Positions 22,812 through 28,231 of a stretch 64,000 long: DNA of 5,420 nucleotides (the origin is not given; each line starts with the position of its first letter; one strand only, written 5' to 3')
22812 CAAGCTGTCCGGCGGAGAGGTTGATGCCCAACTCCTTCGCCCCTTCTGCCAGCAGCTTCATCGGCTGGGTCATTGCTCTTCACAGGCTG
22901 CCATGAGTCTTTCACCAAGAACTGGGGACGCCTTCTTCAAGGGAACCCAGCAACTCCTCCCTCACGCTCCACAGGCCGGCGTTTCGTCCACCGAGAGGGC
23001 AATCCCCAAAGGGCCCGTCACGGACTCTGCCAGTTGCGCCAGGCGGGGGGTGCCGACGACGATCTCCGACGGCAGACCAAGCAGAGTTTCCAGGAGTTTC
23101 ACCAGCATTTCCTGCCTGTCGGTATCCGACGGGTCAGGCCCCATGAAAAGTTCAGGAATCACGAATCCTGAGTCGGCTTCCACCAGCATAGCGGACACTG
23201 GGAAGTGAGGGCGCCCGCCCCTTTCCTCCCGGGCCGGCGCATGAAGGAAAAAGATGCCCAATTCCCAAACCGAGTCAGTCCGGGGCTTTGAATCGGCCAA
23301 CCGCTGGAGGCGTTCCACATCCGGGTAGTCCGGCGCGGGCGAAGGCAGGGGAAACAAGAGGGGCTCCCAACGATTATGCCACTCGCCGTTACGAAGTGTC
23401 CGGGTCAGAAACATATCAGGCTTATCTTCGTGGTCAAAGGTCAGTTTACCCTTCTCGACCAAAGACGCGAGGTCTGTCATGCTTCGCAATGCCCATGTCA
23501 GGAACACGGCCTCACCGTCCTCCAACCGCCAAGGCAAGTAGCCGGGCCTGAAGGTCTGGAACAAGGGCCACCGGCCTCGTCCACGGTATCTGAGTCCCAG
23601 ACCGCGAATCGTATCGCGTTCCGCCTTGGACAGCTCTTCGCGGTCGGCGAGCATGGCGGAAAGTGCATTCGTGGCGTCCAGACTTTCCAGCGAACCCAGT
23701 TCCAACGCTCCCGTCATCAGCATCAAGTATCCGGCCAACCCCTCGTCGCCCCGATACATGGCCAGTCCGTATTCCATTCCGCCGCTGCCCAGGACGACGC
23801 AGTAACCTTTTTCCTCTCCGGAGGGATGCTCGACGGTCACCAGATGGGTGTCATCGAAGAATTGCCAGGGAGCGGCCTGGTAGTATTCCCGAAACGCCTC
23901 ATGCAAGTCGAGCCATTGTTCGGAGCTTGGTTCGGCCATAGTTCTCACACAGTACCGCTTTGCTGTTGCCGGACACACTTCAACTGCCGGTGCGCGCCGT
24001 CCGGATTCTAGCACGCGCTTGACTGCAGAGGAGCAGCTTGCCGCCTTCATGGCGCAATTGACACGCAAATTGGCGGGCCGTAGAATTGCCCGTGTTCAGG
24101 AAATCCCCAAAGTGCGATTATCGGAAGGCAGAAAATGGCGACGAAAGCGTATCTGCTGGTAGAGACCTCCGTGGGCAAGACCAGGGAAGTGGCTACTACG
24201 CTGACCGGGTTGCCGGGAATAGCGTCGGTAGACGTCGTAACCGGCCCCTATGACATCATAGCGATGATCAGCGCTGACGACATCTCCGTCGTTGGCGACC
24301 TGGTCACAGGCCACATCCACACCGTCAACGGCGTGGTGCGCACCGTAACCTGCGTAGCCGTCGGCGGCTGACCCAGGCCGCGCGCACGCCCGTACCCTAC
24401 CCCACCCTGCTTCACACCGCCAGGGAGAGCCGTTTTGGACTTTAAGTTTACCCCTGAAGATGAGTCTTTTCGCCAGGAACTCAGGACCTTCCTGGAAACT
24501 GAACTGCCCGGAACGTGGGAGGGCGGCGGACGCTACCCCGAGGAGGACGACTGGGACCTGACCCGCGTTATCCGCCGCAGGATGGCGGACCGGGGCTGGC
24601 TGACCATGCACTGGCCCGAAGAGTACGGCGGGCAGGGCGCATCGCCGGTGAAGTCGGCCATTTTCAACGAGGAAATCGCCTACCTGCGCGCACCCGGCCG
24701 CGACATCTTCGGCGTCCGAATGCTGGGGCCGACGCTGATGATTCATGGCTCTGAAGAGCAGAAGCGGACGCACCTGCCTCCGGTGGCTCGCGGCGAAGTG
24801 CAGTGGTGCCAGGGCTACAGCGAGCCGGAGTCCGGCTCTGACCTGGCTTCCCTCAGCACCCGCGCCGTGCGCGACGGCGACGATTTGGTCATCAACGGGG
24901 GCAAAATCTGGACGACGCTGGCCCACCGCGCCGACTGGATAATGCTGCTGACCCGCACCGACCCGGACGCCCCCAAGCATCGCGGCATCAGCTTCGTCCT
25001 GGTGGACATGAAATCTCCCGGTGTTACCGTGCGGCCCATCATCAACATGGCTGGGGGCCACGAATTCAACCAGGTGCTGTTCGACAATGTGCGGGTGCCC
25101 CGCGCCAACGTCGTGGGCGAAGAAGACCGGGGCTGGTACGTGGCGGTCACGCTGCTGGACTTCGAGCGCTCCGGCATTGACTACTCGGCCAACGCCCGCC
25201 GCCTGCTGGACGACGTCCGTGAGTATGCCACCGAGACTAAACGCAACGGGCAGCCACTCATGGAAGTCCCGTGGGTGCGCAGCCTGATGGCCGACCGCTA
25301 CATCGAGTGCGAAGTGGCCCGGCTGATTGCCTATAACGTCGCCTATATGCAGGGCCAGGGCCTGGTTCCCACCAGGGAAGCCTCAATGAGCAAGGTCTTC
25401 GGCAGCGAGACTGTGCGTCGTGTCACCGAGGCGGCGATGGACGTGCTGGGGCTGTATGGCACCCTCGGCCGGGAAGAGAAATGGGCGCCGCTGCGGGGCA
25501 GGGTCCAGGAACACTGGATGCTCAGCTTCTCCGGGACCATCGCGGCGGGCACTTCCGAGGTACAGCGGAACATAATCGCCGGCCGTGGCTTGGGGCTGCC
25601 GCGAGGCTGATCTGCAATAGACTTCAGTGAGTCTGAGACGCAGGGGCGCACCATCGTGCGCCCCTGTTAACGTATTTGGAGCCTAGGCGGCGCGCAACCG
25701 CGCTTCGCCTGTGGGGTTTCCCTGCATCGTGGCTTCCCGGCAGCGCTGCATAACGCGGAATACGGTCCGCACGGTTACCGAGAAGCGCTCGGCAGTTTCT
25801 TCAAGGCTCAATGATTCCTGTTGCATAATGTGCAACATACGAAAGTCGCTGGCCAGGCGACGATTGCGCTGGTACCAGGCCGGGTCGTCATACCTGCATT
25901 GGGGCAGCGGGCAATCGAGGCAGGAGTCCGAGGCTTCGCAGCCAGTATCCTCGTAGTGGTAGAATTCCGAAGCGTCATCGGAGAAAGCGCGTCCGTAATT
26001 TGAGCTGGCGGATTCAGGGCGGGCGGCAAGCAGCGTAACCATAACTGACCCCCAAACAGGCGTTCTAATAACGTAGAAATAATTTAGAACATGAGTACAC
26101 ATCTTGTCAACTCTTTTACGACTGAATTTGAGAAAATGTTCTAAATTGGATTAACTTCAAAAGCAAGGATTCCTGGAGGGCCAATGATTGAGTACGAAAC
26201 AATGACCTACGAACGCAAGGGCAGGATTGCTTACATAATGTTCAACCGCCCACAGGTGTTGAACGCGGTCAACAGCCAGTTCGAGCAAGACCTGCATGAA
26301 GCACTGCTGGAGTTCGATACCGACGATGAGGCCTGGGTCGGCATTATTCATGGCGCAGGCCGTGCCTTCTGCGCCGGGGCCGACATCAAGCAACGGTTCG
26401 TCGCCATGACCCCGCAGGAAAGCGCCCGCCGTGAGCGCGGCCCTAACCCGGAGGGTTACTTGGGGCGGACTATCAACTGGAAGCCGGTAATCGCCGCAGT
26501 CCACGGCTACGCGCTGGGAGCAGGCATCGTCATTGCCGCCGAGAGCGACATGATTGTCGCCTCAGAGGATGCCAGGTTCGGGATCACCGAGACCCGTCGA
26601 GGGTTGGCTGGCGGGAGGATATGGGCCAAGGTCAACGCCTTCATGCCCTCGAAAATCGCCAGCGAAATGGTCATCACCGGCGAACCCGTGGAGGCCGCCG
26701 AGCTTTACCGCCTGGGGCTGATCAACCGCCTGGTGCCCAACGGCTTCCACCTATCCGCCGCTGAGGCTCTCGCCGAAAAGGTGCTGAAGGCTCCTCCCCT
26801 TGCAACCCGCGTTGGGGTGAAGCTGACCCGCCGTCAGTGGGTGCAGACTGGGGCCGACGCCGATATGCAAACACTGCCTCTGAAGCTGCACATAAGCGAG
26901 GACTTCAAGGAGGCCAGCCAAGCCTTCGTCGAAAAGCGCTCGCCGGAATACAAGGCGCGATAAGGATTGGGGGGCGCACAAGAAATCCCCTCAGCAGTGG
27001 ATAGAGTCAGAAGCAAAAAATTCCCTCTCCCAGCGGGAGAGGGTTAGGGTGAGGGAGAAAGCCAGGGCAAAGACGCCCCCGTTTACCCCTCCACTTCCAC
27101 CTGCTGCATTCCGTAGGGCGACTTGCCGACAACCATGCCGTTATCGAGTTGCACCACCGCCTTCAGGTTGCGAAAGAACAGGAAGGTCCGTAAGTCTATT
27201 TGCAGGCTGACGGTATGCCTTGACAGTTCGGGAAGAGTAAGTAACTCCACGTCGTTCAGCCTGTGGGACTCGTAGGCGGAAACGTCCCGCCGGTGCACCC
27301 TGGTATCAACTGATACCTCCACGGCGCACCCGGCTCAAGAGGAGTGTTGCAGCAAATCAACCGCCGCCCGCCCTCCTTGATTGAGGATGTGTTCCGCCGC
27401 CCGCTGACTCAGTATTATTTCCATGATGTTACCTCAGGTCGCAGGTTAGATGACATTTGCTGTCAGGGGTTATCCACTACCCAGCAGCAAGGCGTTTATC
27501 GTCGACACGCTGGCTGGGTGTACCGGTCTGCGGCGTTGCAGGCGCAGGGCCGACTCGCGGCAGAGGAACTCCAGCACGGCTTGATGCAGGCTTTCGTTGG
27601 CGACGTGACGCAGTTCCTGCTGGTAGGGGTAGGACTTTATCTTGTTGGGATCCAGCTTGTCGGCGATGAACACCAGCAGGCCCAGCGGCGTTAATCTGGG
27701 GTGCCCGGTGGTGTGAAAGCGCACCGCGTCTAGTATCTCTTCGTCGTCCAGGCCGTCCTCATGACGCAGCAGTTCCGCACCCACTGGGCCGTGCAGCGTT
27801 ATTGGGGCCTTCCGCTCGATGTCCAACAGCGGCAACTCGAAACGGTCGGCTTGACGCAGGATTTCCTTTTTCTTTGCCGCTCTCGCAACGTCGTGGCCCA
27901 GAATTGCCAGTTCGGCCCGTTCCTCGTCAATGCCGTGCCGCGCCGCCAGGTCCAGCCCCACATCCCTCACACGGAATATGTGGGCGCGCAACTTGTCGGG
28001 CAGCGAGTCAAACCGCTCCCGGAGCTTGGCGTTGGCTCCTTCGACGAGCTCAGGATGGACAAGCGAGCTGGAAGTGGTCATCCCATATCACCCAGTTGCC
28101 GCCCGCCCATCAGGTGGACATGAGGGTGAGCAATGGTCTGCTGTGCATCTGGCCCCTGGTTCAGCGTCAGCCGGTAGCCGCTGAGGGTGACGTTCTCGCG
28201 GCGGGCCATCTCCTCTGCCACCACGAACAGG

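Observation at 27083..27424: Likely missed selenoprotein: HesB/IscA-like ORF with in-frame UGA, a U-x-x-C motif and a SECIS-like hairpin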

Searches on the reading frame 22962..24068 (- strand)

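Call 51: search_protein_families(library=pfam, proteins=[window:22962-24068:-], max_evalue=0.001)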
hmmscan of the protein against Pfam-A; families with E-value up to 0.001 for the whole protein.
window:22962-24068:- (368 aa): 2 families
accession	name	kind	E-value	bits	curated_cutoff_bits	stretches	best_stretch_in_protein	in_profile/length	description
PF23988.1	DUF7309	-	2e-44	151.4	27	1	52-216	1-165/170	Domain of unknown function (DUF7309)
PF22007.2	DUF6930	-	1.1e-17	64.8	27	1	254-365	2-114/123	Domain of unknown function (DUF6930)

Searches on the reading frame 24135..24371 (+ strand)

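Call 51: search_protein_families(library=pfam, proteins=[window:24135-24371:+], max_evalue=0.001)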
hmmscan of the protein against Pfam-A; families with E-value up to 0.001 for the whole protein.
window:24135-24371:+ (78 aa): 2 families
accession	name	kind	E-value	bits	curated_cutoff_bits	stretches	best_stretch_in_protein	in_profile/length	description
PF01037.27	AsnC_trans_reg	-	2.3e-11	43.9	25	1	8-75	2-70/73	Lrp/AsnC ligand binding domain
PF22482.2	AsnC_trans_reg_3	-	0.00053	20.5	24.4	1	18-70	26-77/95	PF0864 C-terminal dimeric alpha+beta barrel domain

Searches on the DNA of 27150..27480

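Call 86: search_rna_families(source=window, start=27150, end=27480, threshold=evalue, max_evalue=10)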
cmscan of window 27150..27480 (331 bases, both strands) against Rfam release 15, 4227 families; matches with E-value up to 10: 0.
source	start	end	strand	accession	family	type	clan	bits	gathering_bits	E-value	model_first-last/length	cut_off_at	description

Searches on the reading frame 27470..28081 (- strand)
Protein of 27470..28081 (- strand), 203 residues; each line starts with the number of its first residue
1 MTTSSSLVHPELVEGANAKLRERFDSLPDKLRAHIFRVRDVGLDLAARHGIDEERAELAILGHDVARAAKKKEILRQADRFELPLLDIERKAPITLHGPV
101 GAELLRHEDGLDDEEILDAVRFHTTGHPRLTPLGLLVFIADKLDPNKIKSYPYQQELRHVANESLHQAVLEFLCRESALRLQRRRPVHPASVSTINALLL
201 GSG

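Call 51: search_protein_families(library=pfam, proteins=[window:27470-28081:-], max_evalue=0.001)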
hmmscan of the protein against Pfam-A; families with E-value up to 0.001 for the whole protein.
window:27470-28081:- (203 aa): 1 family
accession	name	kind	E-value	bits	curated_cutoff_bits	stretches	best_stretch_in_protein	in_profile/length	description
PF01966.28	HD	-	4.4e-13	50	22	1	33-145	3-115/116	HD domain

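Call 67: search_protein_families(library=ncbifam, proteins=[window:27470-28081:-], max_evalue=0.01)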
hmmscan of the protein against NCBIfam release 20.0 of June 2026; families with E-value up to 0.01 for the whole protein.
window:27470-28081:- (203 aa): 2 families
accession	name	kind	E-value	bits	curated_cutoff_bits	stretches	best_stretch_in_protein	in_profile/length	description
TIGR00488.1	TIGR00488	equivalog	2.5e-32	112.1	70.15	1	29-196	7-172/173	bis(5'-nucleosyl)-tetraphosphatase (symmetrical) YqeK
NF005519.0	PRK07152.1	equivalog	3.5e-21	75.5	315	1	30-191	196-352/361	nicotinate-nucleotide adenylyltransferase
